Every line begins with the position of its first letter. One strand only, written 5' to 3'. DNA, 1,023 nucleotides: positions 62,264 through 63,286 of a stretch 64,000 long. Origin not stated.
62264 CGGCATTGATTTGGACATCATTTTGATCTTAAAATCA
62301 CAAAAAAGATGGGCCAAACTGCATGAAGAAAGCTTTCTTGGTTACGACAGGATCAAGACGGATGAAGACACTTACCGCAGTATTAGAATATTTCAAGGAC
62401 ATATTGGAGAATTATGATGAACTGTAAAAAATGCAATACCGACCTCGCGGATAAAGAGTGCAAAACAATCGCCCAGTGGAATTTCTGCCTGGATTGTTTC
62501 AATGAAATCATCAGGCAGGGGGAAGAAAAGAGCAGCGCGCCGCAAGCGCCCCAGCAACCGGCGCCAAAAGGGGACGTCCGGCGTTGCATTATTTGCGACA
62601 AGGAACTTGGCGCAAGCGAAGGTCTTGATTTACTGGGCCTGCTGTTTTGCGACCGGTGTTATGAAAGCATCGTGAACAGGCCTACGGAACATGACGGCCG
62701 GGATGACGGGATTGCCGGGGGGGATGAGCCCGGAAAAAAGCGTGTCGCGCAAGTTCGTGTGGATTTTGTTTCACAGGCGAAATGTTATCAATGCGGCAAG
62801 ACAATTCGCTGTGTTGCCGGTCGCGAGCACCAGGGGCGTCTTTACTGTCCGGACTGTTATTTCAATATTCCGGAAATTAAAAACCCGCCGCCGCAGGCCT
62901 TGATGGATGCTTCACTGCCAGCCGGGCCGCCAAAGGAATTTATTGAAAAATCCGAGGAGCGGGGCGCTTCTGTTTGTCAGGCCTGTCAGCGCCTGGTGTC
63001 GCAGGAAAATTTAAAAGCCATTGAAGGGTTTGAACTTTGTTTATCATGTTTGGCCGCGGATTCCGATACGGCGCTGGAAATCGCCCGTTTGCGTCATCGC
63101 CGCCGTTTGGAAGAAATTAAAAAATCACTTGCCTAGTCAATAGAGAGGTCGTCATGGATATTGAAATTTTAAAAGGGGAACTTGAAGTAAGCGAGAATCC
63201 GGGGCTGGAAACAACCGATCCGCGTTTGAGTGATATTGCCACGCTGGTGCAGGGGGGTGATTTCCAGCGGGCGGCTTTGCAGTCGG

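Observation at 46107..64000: Complete but architecturally non-canonical type VI secretion locus, possibly an undescribed T6SS variant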

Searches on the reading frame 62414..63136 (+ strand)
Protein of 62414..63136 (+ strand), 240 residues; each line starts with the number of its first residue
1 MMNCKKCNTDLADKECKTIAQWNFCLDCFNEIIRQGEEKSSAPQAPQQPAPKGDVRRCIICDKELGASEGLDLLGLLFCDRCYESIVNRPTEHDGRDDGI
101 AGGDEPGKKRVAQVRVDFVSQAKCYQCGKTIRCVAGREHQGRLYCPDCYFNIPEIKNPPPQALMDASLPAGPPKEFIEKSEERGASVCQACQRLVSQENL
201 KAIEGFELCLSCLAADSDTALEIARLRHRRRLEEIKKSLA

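Call 4: search_protein_families(library=pfam, proteins=[window:62414-63136:+], max_evalue=0.01)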
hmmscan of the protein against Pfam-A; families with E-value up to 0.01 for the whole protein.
window:62414-63136:+ (240 aa): 2 families
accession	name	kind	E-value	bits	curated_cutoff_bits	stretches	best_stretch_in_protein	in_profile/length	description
PF10764.14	Gin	-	8.1e-05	23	27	1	58-91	1-32/45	Inhibitor of sigma-G Gin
PF25454.1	zf-C3HC4_IRF-2BP1_2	-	0.0022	18.6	26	1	2-39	1-41/72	IRF-2BP1/2 C3HC4 zinc finger domain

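Call 6: search_protein_families(library=ncbifam, proteins=[window:62414-63136:+], max_evalue=0.01)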
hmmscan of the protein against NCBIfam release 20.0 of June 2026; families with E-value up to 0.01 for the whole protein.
window:62414-63136:+ (240 aa): 1 family
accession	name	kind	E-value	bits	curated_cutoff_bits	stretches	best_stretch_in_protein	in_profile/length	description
NF008243.0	PRK11019.1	equivalog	0.007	16.8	96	1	182-220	33-71/88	DksA/TraR family C4-type zinc finger protein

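Call 13: find_encoding_contigs(protein=window:62414-63136:+, flank=10000, max_places=6)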
Protein window:62414-63136:+ (240 aa): 7 contigs read that carry it; 2 places shown.
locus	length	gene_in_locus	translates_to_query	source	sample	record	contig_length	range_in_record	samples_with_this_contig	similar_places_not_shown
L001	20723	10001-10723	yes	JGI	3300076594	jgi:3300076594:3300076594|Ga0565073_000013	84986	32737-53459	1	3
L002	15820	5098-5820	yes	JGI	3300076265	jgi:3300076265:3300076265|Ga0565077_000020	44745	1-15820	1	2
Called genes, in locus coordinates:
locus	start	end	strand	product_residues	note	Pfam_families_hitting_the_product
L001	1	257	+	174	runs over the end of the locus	PF05591:T6SS_VipA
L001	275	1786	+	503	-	PF05943:VipB, PF18945:VipB_2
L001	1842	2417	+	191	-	-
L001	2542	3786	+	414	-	PF05936:T6SS_VasE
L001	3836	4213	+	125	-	PF04965:GPW_gp25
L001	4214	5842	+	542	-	-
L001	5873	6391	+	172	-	-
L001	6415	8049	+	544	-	PF05947:T6SS_TssF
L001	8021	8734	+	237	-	PF09850:DotU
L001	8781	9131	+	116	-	-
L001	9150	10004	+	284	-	-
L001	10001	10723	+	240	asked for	-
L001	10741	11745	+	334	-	-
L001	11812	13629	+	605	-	-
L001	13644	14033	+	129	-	-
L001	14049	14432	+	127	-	PF05488:PAAR_motif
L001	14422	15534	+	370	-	PF08241:Methyltransf_11, PF13649:Methyltransf_25 (weak), PF13847:Methyltransf_31 (faint)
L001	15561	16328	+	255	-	-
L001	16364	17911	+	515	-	-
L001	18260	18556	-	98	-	-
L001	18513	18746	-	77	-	-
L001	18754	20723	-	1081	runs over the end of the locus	PF04313:HSDR_N, PF04851:ResIII, PF18766:SWI2_SNF2, PF22679:T1R_D3-like, PF11867:T1RH-like_C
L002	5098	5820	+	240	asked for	-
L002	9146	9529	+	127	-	PF05488:PAAR_motif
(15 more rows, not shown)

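Call 14: search_protein_families(library=pfam, proteins=[L001:10741-11745:+, L001:11812-13629:+, L001:13644-14033:+, L001:14049-14432:+, L001:14422-15534:+, L001:15561-16328:+, L001:16364-17911:+], max_evalue=0.1)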
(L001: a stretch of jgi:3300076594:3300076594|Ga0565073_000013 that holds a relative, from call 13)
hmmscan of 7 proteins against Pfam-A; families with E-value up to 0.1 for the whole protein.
L001:10741-11745:+ (334 aa): 5 families
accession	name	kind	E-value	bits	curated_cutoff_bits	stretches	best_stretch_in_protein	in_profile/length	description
PF23432.1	DUF7118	-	0.0015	18.2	27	1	120-249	29-158/357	Domain of unknown function (DUF7118)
PF06812.17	ImpA_N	-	0.014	15.9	26.9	0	35-99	41-105/119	ImpA, N-terminal, type VI secretion system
PF10174.14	Cast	-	0.033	12.9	29.1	1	138-209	408-480/766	RIM-binding protein of the cytomatrix active zone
PF19186.5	DUF5868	-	0.044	14.3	33.1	1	89-132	8-48/195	Family of unknown function (DUF5868)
PF04340.18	DUF484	-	0.064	13.4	24.2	0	149-199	79-131/219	Protein of unknown function, DUF484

L001:11812-13629:+ (605 aa): 0 families

L001:13644-14033:+ (129 aa): 3 families
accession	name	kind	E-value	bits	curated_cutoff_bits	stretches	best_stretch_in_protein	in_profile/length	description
PF10106.14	DUF2345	-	6e-05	23.3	30.7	1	22-120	44-139/151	Uncharacterized protein conserved in bacteria (DUF2345)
PF12059.13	DUF3540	-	0.01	16.2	27.9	0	84-127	59-103/199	Protein of unknown function (DUF3540)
PF04790.18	Sarcoglycan_1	-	0.029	14.1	32.5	1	66-123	155-216/259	Sarcoglycan complex subunit protein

L001:14049-14432:+ (127 aa): 2 families
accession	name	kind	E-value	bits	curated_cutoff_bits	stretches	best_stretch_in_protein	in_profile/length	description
PF05488.18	PAAR_motif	-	6.2e-16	58.8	27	1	40-106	10-69/70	PAAR motif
PF13665.11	Tox-PAAR-like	-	0.00098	19.7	31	1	18-101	10-101/108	Toxin PAAR-like domain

L001:14422-15534:+ (370 aa): 7 families
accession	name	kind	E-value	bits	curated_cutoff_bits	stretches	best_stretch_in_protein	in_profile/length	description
PF08241.18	Methyltransf_11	-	1.9e-12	48.1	21.2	1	159-277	1-93/95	Methyltransferase domain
PF13649.12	Methyltransf_25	-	6.8e-12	46.4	27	2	159-199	2-43/97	Methyltransferase domain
PF13847.12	Methyltransf_31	-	2.6e-08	34.1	27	2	158-199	7-50/145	Methyltransferase domain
PF01209.24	Ubie_methyltran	-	0.00071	19.4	20.1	1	147-202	40-98/233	ubiE/COQ5 methyltransferase family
PF08242.18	Methyltransf_12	-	0.00074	20.6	30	1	159-198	1-42/98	Methyltransferase domain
PF13489.12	Methyltransf_23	-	0.0013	18.9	27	1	154-297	22-134/164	Methyltransferase domain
PF05175.20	MTS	-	0.04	14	23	1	149-201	26-79/170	Methyltransferase small domain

L001:15561-16328:+ (255 aa): 6 families
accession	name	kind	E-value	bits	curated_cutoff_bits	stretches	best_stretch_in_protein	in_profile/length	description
PF00805.28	Pentapeptide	-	1.6e-50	168.7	20.2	6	161-200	1-40/40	Pentapeptide repeats (8 copies)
PF13599.13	Pentapeptide_4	-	1.8e-20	73.2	38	3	91-168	1-78/78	Pentapeptide repeat region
PF13576.12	Pentapeptide_3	-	1.4e-16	60.9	27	2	160-201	3-47/48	Pentapeptide repeats (9 copies)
PF23610.1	VWA7_4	-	0.017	15.9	27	0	162-223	51-111/119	VWA7 beta-sandwich domain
PF05264.16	CfAFP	-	0.039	14.4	25.9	0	167-235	38-106/137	Choristoneura fumiferana antifreeze protein (CfAFP)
PF25296.1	Decapeptide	-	0.04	14.2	45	0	46-81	25-60/74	Decapeptide repeat region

L001:16364-17911:+ (515 aa): 1 family
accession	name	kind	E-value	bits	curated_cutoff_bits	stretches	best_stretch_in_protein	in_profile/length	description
PF24384.1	Ig_TMM62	-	0.019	15.1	27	1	358-410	29-84/128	TMEM62 Ig-like domain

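Call 15: search_protein_families(library=ncbifam, proteins=[L001:10741-11745:+, L001:11812-13629:+, L001:13644-14033:+, L001:14049-14432:+, L001:14422-15534:+, L001:15561-16328:+, L001:16364-17911:+], max_evalue=0.1)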
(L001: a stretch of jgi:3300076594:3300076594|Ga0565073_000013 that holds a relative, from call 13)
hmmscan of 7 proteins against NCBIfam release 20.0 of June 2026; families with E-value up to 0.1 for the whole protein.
L001:10741-11745:+ (334 aa): 4 families
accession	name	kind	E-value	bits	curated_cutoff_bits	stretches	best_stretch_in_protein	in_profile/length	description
NF041244.1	IglI_fam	subfamily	4.4e-85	286.1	100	1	25-311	1-290/290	type VI secretion system protein IglI family protein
TIGR03362.1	VI_chp_7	equivalog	6.7e-07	28.7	230.1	1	37-202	45-194/476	type VI secretion system protein TssA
NF003558.0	PRK05231.1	equivalog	0.031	13.2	271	1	129-207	106-181/322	homoserine kinase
NF001413.0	PRK00290.1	equivalog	0.043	12.1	648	1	110-202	527-616/625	molecular chaperone DnaK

L001:11812-13629:+ (605 aa): 0 families

L001:13644-14033:+ (129 aa): 0 families

L001:14049-14432:+ (127 aa): 1 family
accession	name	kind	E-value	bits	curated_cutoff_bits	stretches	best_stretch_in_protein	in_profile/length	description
NF033420.0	T6SS_PAAR_dom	equivalog_domain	7.8e-06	25.9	124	1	75-127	19-69/94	type VI secretion system PAAR protein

L001:14422-15534:+ (370 aa): 19 families
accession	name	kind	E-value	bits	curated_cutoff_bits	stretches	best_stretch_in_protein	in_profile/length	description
TIGR04345.1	ovoA_Cterm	equivalog_domain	1.7e-21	76.9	170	1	141-303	28-193/242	putative 4-mercaptohistidine N1-methyltransferase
NF045667.1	MTase_DVU1556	equivalog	1.2e-06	28.1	155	2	228-280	68-120/213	DVU_1556 family methyltransferase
TIGR01934.1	MenG_MenH_UbiE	subfamily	2.1e-06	27.2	158.35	1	152-198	37-83/223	ubiquinone/menaquinone biosynthesis methyltransferase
NF001244.0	PRK00216.1-5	equivalog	8.7e-06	25.2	216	1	149-198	43-94/236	bifunctional demethylmenaquinone methyltransferase/2-methoxy-6-polyprenyl-1,4-benzoquinol methylase UbiE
NF047649.1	MTase_UXPK_star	exception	1.2e-05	24.5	460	1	222-279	124-181/283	methyltransferase/UXPK-star double selenoprotein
NF038101.1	Trm112_arch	equivalog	0.00016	21.7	77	1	18-69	11-54/59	methytransferase partner Trm112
NF001241.0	PRK00216.1-2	equivalog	0.00047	19.9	327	1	152-276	49-144/231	demethylmenaquinone methyltransferase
NF043040.1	corrin_prot_MT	hypoth_equivalog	0.0013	18.2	180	1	158-200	45-86/216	corrinoid protein-associated methyltransferase CpaM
NF041537.1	ArsM_AhpD_UU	exception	0.002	17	510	1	176-279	78-180/345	arsenite methyltransferase/AhpD domain selenoprotein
TIGR04290.1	meth_Rta_06860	hypoth_equivalog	0.0058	16.1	300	1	152-200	46-95/226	TIGR04290 family methyltransferase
TIGR02072.1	BioC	equivalog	0.0063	16.3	184.95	1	155-282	35-135/244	malonyl-ACP O-methyltransferase BioC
NF041536.1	ArsM_DUF2284_UU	exception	0.011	14.1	575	0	221-280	122-181/459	arsenite methyltransferase/DUF2284 domain selenoprotein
NF040539.1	AST_met_ArsM_2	exception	0.012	15.5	240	0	157-201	59-105/262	putative arsinothricin biosynthesis methyltransferase ArsM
NF041820.1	daptide_MTase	equivalog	0.012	15.1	175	1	148-200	30-81/243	daptide-type RiPP biosynthesis methyltransferase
TIGR02021.1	BchM-ChlM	equivalog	0.016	14.6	158.9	1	144-199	42-98/218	magnesium protoporphyrin IX methyltransferase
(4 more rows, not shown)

L001:15561-16328:+ (255 aa): 17 families
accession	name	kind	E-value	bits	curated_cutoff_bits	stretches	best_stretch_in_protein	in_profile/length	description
NF047416.1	penta_HetL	equivalog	1.3e-36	126.1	260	2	121-237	48-169/218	heterocyst differentiation pentapeptide repeat protein HetL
NF052603.1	penta_Alr5209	equivalog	2.1e-35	121.2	125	3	104-180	21-97/113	Alr5209 family pentapeptide repeat protein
NF011744.0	PRK15197.1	equivalog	5.1e-32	111.2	274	3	131-221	179-270/291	SPI-2 type III secretion system effector PipB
NF011743.0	PRK15196.1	equivalog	3.6e-27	95.2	354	2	46-186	177-317/350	type III secretion system effector PipB2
NF033086.2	penta_rpt_Qnr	equivalog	3.5e-23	82.4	240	2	100-234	45-179/211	Qnr family pentapeptide repeat protein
NF012152.0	penta_rpt_QnrC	exception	2.8e-18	66.7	500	2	67-235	12-186/221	QnrC family quinolone resistance pentapeptide repeat protein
NF012151.0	penta_rpt_QnrAS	exception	1.5e-17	64.3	490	2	102-235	53-186/218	QnrAS family quinolone resistance pentapeptide repeat protein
NF000056.3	penta_rpt_QnrS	exception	3.2e-17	62.9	460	2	38-177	49-188/218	QnrS family quinolone resistance pentapeptide repeat protein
NF000071.4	penta_rpt_QnrA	exception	4e-16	59.4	450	2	184-236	50-102/218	QnrA family quinolone resistance pentapeptide repeat protein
NF000421.1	penta_rpt_QnrVC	exception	6.1e-15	55.7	460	2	102-234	53-185/218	QnrVC family quinolone resistance pentapeptide repeat protein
NF038182.1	penta_rpt_SmQnr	exception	9.5e-15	55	460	3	151-233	115-197/215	SmQnr family pentapeptide repeat protein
NF000349.1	mfpA_AE000516.2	equivalog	9.6e-15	54.9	360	3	110-191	66-147/183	pentapeptide repeat protein MfpA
NF000139.2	penta_rpt_QnrD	exception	4.1e-13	49.8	425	1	100-233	48-181/214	QnrD family quinolone resistance pentapeptide repeat protein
NF033375.2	penta_rpt_QnrE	exception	7.2e-13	49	480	1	101-233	49-176/214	QnrE family quinolone resistance pentapeptide repeat protein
NF000420.1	penta_rpt_QnrB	exception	1.8e-12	47.7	460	1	88-231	35-179/214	QnrB family quinolone resistance pentapeptide repeat protein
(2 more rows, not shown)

L001:16364-17911:+ (515 aa): 3 families
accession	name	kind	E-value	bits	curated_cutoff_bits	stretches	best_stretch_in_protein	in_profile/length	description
NF008399.0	PRK11198.1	equivalog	0.0016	18.9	134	1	39-98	92-147/149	peptidoglycan-binding protein LysM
NF041799.1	Hsp14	equivalog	0.031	14.2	100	0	205-235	21-51/118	archaeal heat shock protein Hsp14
NF010723.1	PRK14125.1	equivalog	0.077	13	60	0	8-98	6-86/87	cell division suppressor protein YneA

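Call 111: search_protein_families(library=phrogs, proteins=[window:62414-63136:+, L001:11812-13629:+, L001:13644-14033:+, L001:16364-17911:+], max_evalue=1)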
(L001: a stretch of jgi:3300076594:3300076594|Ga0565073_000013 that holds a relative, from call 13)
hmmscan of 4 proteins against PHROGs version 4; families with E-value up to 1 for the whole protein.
window:62414-63136:+ (240 aa): 2 families
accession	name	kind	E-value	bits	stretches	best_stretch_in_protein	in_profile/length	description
phrog_7461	-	unknown function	0.072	14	1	116-152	7-43/52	-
phrog_25582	-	unknown function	0.44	11.8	0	3-32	31-58/63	-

L001:11812-13629:+ (605 aa): 0 families

L001:13644-14033:+ (129 aa): 2 families
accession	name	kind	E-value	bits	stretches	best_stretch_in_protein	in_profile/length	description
phrog_26118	-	unknown function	0.00031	21.5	1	68-113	132-177/208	-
phrog_3591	-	unknown function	0.062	13.7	1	17-59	82-124/265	-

L001:16364-17911:+ (515 aa): 4 families
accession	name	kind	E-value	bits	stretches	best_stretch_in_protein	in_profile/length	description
phrog_380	-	lysis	0.00026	21.1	1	35-108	176-247/309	endolysin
phrog_7348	-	lysis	0.0011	16.8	1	34-105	2096-2158/2564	endolysin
phrog_8272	-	tail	0.0048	18.3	1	35-97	30-88/93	tail protein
phrog_14951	-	unknown function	0.016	16.1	1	364-440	5-86/126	-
